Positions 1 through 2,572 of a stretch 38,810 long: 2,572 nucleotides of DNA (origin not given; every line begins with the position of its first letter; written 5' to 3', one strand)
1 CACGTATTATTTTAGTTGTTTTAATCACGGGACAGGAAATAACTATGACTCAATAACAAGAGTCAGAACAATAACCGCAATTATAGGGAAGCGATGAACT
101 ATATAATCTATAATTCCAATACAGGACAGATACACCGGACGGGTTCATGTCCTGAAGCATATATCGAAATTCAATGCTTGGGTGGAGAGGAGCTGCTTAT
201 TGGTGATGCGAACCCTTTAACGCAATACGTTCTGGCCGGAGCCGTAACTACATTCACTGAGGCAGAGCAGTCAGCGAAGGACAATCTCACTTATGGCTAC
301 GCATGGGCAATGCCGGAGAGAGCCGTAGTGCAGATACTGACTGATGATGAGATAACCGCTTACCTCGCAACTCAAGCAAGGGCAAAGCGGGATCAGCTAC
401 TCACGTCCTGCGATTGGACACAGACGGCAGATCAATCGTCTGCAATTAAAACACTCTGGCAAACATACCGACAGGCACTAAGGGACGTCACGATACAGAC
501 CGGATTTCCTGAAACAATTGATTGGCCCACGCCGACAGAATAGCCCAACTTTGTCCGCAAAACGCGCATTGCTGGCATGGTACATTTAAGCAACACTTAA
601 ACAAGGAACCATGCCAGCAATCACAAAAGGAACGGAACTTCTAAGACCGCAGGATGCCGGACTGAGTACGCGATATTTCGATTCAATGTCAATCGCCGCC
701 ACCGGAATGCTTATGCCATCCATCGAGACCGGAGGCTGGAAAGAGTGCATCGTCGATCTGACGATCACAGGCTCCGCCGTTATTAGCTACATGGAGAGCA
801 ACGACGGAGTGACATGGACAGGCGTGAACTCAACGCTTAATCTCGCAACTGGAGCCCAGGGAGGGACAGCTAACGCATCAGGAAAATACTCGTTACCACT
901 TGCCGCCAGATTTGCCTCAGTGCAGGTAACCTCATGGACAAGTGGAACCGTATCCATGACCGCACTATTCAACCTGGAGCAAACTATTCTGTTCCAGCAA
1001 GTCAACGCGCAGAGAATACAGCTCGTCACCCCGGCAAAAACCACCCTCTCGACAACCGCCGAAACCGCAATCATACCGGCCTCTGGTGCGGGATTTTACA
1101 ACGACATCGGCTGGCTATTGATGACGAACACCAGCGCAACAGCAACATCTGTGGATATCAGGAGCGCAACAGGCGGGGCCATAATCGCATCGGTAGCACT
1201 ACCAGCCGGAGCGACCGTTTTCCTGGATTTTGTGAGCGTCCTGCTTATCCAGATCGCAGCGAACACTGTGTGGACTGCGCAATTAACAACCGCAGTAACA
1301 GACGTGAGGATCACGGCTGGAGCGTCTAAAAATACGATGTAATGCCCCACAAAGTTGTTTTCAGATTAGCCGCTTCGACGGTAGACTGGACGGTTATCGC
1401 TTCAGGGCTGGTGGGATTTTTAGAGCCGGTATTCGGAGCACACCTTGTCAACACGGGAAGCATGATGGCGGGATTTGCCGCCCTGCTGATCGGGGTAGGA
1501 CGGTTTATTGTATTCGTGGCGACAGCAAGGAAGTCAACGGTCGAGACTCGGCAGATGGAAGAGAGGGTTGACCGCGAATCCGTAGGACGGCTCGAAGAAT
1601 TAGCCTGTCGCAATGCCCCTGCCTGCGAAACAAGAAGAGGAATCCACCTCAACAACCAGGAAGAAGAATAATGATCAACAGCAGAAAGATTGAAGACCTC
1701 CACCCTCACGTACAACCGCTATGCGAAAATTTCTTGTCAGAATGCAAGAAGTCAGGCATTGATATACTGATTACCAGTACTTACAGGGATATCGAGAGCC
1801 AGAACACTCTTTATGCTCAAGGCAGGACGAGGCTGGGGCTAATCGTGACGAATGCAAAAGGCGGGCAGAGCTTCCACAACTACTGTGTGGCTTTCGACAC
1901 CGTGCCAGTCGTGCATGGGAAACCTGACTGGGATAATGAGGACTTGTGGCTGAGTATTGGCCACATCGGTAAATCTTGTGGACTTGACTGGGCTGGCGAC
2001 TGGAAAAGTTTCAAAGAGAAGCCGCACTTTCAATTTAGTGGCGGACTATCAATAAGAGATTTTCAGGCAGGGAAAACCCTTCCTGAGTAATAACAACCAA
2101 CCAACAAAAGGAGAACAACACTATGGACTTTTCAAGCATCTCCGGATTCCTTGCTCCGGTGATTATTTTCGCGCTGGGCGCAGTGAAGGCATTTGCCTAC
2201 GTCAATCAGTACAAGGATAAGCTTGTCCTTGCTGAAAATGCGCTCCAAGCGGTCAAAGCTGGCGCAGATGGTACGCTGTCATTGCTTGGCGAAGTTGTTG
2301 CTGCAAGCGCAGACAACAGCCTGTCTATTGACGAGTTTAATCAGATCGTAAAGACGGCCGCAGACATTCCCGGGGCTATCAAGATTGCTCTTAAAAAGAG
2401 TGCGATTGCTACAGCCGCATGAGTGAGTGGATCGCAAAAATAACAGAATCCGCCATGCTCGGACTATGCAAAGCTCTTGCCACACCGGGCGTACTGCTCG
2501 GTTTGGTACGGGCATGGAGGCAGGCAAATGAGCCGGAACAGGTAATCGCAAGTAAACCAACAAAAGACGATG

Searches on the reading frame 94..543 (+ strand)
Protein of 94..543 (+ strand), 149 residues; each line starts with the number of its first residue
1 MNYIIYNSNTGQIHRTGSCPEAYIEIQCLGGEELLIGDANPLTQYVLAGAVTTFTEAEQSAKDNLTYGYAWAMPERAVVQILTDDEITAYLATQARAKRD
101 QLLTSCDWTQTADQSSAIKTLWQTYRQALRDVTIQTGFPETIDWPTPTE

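Call 8: search_protein_families(library=pfam, proteins=[window:94-543:+], max_evalue=0.01)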
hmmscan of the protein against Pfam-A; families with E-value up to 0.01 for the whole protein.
window:94-543:+ (149 aa): 1 family
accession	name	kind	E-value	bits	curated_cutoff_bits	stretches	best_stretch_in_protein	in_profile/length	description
PF16778.10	Phage_tail_APC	-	2.9e-18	65.9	26.6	1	93-146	2-57/60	Phage tail assembly chaperone protein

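Call 9: search_protein_families(library=phrogs, proteins=[window:94-543:+], max_evalue=0.01)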
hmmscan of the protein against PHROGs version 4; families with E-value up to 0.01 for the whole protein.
window:94-543:+ (149 aa): 10 families
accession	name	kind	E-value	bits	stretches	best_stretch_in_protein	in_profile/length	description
phrog_4912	-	tail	3.1e-16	60.8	1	84-147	135-200/226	tail fiber assembly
phrog_8716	-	tail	3.4e-15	57.6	1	69-147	54-143/152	tail fiber protein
phrog_8746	-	tail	1.3e-12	49.1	1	86-147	72-137/139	tail fiber assembly protein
phrog_4628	-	tail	5.4e-12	47.1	1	84-146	58-122/126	tail fiber assembly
phrog_188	-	tail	1.5e-08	35.6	1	83-147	111-180/207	tail fiber assembly protein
phrog_5572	-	unknown function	7.5e-06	27.4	1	50-146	25-122/130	-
phrog_4697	-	tail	1.1e-05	25.9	1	93-136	146-192/314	tail assembly chaperone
phrog_5714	-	unknown function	2.3e-05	25.4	1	93-135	46-87/95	-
phrog_105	-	tail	0.005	17.2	1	83-147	139-201/239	tail fiber assembly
phrog_24907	-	unknown function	0.009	16.5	1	92-146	163-216/235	-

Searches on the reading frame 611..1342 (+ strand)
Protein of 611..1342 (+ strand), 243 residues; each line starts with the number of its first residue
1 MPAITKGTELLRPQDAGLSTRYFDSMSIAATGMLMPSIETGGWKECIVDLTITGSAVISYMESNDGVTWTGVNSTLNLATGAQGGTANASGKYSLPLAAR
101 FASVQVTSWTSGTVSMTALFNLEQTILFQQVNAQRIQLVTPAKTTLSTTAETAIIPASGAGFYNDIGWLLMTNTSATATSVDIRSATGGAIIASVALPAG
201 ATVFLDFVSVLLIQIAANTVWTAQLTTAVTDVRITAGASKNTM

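Call 8: search_protein_families(library=pfam, proteins=[window:611-1342:+], max_evalue=0.01)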
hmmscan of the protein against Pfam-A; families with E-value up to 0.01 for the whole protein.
window:611-1342:+ (243 aa): 0 families

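Call 9: search_protein_families(library=phrogs, proteins=[window:611-1342:+], max_evalue=0.01)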
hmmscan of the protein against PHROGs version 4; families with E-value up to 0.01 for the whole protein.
window:611-1342:+ (243 aa): 0 families

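Call 50: find_homologous_proteins(query=window:611-1342:+)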
Query window:611-1342:+ (243 aa): 9 proteins with E <= 0.001 among 2686 candidates.
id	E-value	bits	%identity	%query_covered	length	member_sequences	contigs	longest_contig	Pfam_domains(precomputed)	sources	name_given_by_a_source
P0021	3.2e-145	499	100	100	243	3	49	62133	-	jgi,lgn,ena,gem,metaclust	metaclust:\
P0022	1.0e-112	393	77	100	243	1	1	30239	-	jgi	jgi:hypothetical protein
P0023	5.7e-110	384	76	100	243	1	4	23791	-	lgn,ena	-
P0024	1.7e-92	327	65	100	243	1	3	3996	-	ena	-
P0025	5.1e-91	322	65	100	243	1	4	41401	-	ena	-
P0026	5.9e-83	296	96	60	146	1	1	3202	-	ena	-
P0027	1.5e-12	65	49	35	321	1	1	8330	-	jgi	jgi:hypothetical protein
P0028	1.6e-9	56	49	32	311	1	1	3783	-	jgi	-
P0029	8.3e-7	47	43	34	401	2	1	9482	-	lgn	-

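Call 52: find_encoding_contigs(protein=P0025, flank=10000, max_places=2)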
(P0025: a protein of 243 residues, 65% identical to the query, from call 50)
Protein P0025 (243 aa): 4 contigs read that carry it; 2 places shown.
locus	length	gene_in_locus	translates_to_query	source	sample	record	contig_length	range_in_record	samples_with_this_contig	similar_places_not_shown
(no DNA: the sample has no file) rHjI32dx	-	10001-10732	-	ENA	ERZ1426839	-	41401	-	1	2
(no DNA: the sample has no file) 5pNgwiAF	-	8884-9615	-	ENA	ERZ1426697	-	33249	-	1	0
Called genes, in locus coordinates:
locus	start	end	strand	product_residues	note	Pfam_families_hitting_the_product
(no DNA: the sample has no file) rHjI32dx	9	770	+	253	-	-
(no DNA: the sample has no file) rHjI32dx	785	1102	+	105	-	-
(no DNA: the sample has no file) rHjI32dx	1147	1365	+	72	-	-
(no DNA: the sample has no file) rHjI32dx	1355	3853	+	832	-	-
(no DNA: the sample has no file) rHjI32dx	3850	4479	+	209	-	PF09343:DUF2460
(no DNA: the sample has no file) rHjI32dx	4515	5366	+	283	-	PF09931:Phage_phiJL001_Gp84_N, PF09356:Phage_BR0599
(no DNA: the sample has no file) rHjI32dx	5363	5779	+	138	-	-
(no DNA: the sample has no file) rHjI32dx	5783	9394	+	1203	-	PF13550:Phage-tail_3, PF23666:Rcc01698_C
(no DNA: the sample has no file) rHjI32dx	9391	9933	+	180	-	-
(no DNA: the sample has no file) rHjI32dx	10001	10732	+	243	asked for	-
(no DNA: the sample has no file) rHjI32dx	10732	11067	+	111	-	-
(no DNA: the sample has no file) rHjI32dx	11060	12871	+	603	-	-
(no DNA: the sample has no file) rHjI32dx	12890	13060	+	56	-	-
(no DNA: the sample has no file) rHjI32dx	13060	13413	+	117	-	-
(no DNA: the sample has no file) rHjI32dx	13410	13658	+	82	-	-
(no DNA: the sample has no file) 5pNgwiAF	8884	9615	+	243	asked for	-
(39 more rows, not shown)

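Call 53: find_encoding_contigs(protein=P0022, flank=10000, max_places=2)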
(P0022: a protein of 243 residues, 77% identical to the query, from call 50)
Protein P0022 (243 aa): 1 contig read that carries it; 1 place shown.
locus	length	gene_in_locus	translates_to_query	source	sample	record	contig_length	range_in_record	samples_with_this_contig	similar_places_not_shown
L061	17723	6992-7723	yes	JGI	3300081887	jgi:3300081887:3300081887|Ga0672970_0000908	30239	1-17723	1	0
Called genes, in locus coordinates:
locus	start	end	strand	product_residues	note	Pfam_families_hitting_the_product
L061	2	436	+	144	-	?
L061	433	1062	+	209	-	PF09343:DUF2460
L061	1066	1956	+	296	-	PF09931:Phage_phiJL001_Gp84_N, PF09356:Phage_BR0599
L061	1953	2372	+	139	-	-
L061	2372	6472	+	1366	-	PF13550:Phage-tail_3, PF23666:Rcc01698_C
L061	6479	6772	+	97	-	-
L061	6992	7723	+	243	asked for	-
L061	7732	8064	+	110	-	-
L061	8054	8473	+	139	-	PF02557:VanY, PF13539:Peptidase_M15_4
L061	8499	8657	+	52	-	-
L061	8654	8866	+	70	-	-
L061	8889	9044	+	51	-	-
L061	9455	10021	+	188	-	PF14512:TM1586_NiRdase (faint), PF00881:Nitroreductase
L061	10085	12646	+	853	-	PF00690:Cation_ATPase_N (weak), PF00122:E1-E2_ATPase, PF00702:Hydrolase, PF13246:Cation_ATPase, PF08282:Hydrolase_3 (faint), PF00689:Cation_ATPase_C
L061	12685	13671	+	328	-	PF01545:Cation_efflux, PF16916:ZT_dimer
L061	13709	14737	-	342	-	PF19580:Exo_endo_phos_3, PF03372:Exo_endo_phos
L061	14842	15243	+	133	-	-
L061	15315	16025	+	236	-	PF01259:SAICAR_synt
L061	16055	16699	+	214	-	PF09335:VTT_dom (weak)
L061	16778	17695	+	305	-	PF13292:DXP_synthase_N, PF00456:Transketolase_N, PF09364:XFP_N (weak), PF00676:E1_dh (weak)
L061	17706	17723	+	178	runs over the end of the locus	PF03602:Cons_hypoth95, PF05175:MTS, PF13847:Methyltransf_31 (weak)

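Call 54: find_encoding_contigs(protein=P0023, flank=10000, max_places=2)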
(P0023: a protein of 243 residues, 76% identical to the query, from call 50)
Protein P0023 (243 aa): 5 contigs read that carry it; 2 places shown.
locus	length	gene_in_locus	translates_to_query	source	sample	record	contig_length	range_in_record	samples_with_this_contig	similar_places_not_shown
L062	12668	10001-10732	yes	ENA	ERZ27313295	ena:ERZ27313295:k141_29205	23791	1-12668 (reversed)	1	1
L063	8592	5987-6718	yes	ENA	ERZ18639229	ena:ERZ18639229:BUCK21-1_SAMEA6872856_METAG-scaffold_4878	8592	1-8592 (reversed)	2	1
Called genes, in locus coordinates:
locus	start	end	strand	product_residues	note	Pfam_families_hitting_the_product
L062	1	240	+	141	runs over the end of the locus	-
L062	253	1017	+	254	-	-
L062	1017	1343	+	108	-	-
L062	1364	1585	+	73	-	-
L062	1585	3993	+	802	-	-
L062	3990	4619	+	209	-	PF09343:DUF2460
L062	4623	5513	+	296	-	PF09931:Phage_phiJL001_Gp84_N, PF09356:Phage_BR0599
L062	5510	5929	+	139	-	-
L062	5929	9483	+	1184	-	PF13550:Phage-tail_3, PF23666:Rcc01698_C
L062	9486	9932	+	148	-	PF16778:Phage_tail_APC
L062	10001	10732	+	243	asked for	-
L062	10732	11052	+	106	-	-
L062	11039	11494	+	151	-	PF00959:Phage_lysozyme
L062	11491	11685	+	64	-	-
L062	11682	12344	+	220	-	-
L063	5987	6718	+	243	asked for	-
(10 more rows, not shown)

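Call 70: find_related_loci(query=A3, collection=genome_contigs, flank=10000)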
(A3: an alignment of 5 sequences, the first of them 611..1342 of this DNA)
Query A3 (243 aa) in genome_contigs; peptide patterns used: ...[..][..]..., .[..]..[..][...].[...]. (x = any residue, [..] = any of these).
73 stretches matched a pattern, but none encodes a relative of the query by tblastn (E <= 1e-3).

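Call 71: list_cluster_members(proteins=[L061:15315-16025:+, L061:10085-12646:+, L061:12685-13671:+, L061:16778-17695:+])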
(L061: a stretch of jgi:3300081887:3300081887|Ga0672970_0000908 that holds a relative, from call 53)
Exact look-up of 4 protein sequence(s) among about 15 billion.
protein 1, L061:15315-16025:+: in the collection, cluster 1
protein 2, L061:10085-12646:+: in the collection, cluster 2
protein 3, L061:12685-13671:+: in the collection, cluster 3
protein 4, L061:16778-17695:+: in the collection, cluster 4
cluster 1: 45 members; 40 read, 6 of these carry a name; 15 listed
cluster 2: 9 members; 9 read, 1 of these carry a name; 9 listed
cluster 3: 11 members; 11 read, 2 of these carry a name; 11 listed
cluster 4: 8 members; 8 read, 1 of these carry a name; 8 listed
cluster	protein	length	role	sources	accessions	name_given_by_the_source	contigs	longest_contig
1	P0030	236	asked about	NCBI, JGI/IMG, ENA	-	phosphoribosylaminoimidazole-succinocarboxamide synthase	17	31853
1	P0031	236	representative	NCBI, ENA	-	-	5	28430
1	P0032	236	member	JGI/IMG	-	phosphoribosylaminoimidazole-succinocarboxamide synthase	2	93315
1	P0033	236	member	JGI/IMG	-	phosphoribosylaminoimidazole-succinocarboxamide synthase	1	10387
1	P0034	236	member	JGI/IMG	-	phosphoribosylaminoimidazole-succinocarboxamide synthase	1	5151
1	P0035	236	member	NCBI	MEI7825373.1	MAG: phosphoribosylaminoimidazolesuccinocarboxamide synthase [Chlorobiaceae bacterium]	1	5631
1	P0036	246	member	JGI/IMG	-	phosphoribosylaminoimidazole-succinocarboxamide synthase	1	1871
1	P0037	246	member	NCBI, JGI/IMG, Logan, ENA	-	-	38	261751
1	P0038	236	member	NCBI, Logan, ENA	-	-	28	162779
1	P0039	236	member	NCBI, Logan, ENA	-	-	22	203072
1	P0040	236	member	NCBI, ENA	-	-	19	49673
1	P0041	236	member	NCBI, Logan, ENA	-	-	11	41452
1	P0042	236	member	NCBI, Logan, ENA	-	-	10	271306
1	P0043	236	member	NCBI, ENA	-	-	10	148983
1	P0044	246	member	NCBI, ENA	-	-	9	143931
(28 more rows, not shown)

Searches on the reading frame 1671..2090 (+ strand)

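Call 8: search_protein_families(library=pfam, proteins=[window:1671-2090:+], max_evalue=0.01)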
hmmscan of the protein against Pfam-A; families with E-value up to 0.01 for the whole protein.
window:1671-2090:+ (139 aa): 2 families
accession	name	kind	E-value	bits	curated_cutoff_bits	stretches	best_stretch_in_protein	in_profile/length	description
PF13539.11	Peptidase_M15_4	-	3.2e-10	40.9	25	1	61-121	2-69/70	D-alanyl-D-alanine carboxypeptidase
PF02557.22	VanY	-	8.4e-09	35.8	25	1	9-80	3-77/132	D-alanyl-D-alanine carboxypeptidase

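Call 9: search_protein_families(library=phrogs, proteins=[window:1671-2090:+], max_evalue=0.01)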
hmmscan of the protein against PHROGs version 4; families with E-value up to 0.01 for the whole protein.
window:1671-2090:+ (139 aa): 6 families
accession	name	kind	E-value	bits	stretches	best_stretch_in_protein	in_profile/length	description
phrog_2649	-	lysis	4.5e-34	119.5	1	3-136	6-141/261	endolysin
phrog_15351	-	lysis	4.9e-29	102.6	1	19-122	30-136/289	endolysin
phrog_6523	-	lysis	7.6e-29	102.3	1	18-125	25-132/255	endolysin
phrog_465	-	lysis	7.8e-27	95.3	1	4-129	50-172/292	endolysin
phrog_5115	-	moron, auxiliary metabolic gene and host takeover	3.2e-23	83.4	1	10-123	16-122/283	ferredoxin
phrog_1768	-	lysis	0.0078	14.8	1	61-125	972-1041/1577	endolysin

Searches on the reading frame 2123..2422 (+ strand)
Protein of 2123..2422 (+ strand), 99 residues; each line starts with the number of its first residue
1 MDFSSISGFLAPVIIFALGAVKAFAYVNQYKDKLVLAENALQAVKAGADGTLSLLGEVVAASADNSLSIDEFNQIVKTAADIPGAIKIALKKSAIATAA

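Call 8: search_protein_families(library=pfam, proteins=[window:2123-2422:+], max_evalue=0.01)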
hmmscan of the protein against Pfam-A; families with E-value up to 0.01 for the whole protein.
window:2123-2422:+ (99 aa): 1 family
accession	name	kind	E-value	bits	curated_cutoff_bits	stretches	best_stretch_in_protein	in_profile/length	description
PF01806.23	Paramyxo_P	-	0.004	17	27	1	15-78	14-77/248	Paramyxovirinae P phosphoprotein C-terminal region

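Call 9: search_protein_families(library=phrogs, proteins=[window:2123-2422:+], max_evalue=0.01)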
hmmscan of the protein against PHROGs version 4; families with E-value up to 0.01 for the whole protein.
window:2123-2422:+ (99 aa): 0 families
